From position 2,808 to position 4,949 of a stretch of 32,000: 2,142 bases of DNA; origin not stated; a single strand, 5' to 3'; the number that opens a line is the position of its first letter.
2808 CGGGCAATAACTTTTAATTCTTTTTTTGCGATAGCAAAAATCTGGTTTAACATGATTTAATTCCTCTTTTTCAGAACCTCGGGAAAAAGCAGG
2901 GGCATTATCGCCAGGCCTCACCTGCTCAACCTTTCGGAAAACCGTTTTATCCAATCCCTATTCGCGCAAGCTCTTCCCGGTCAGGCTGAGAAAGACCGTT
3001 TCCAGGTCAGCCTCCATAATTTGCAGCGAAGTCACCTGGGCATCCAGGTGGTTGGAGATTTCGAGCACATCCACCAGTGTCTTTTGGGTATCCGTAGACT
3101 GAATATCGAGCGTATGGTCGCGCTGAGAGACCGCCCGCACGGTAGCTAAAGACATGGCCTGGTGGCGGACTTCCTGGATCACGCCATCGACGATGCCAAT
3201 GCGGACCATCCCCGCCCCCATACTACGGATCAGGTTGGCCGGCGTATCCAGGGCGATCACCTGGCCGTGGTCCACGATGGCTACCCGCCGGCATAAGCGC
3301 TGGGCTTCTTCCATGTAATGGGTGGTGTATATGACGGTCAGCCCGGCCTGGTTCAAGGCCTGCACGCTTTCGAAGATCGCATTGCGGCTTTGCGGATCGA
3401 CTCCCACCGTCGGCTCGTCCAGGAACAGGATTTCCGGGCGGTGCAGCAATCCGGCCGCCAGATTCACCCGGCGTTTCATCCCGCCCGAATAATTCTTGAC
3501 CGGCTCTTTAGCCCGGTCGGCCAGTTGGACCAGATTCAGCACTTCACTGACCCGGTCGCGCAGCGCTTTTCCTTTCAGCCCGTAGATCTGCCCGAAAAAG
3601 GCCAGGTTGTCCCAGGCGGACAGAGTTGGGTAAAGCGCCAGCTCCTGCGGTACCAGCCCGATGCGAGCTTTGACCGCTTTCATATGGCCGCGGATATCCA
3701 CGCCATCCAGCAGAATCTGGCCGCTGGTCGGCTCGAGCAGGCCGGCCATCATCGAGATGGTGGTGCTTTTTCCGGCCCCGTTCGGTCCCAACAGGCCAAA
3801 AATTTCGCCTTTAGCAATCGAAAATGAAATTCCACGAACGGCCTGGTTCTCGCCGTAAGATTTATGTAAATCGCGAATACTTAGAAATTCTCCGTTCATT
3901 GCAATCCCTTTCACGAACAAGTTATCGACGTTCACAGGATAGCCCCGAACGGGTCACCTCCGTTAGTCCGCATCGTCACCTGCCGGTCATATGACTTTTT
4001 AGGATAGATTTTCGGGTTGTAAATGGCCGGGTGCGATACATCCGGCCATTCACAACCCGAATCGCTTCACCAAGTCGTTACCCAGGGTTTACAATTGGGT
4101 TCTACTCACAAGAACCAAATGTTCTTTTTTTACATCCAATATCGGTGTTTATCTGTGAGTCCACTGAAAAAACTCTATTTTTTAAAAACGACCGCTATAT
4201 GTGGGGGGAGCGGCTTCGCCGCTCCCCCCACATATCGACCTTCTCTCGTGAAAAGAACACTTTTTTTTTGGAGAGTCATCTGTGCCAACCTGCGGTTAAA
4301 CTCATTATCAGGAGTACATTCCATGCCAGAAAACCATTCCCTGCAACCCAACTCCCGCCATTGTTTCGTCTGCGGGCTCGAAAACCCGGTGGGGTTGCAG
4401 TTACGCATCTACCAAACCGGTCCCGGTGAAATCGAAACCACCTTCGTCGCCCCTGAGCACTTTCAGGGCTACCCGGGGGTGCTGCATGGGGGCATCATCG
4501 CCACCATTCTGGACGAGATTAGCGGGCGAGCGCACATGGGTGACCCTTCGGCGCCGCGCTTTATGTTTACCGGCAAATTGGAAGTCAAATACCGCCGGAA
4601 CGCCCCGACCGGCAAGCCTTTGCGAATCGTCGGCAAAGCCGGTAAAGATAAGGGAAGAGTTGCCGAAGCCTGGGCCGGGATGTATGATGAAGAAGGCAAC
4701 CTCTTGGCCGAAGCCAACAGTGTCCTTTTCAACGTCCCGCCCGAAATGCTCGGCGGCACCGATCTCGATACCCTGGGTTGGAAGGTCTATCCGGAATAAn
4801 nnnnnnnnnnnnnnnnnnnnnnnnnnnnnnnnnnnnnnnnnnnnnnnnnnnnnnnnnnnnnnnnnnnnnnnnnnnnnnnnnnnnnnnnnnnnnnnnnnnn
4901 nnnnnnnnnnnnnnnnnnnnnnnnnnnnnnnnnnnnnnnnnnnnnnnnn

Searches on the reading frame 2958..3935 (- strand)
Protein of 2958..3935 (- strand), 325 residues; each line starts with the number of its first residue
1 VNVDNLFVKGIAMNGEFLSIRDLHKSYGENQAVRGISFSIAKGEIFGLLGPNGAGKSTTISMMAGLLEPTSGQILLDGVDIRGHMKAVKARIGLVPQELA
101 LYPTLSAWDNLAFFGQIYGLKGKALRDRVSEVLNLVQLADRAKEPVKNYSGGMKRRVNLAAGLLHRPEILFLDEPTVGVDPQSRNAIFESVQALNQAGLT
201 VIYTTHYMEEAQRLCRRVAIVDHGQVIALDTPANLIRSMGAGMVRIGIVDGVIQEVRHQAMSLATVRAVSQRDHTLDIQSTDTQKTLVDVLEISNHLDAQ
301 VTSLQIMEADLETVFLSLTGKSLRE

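Call 80: search_protein_families(library=pfam, proteins=[window:2958-3935:-], max_evalue=0.0001)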
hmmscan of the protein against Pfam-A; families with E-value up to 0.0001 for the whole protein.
window:2958-3935:- (325 aa): 2 families
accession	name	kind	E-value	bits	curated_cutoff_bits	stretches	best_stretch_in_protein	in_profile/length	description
PF00005.33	ABC_tran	-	7.5e-37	127.4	25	1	34-176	2-136/137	ABC transporter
PF13304.12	AAA_21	-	4.8e-13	50.3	27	1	132-206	221-298/304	AAA domain, putative AbiEii toxin, Type IV TA system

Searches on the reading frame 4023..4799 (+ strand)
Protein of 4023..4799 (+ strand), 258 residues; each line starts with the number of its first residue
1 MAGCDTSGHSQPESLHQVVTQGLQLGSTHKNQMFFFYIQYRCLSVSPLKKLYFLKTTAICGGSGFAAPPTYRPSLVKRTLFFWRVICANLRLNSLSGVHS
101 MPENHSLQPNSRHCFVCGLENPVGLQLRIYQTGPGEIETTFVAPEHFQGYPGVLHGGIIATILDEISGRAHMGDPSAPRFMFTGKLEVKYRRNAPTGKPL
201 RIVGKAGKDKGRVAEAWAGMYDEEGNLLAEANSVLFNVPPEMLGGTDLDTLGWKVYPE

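Call 80: search_protein_families(library=pfam, proteins=[window:4023-4799:+], max_evalue=0.0001)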
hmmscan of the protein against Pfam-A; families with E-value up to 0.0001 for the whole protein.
window:4023-4799:+ (258 aa): 1 family
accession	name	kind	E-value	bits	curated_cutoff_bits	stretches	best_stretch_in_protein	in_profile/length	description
PF03061.28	4HBT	-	9.8e-06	26.2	20.6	1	152-228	2-78/79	Thioesterase superfamily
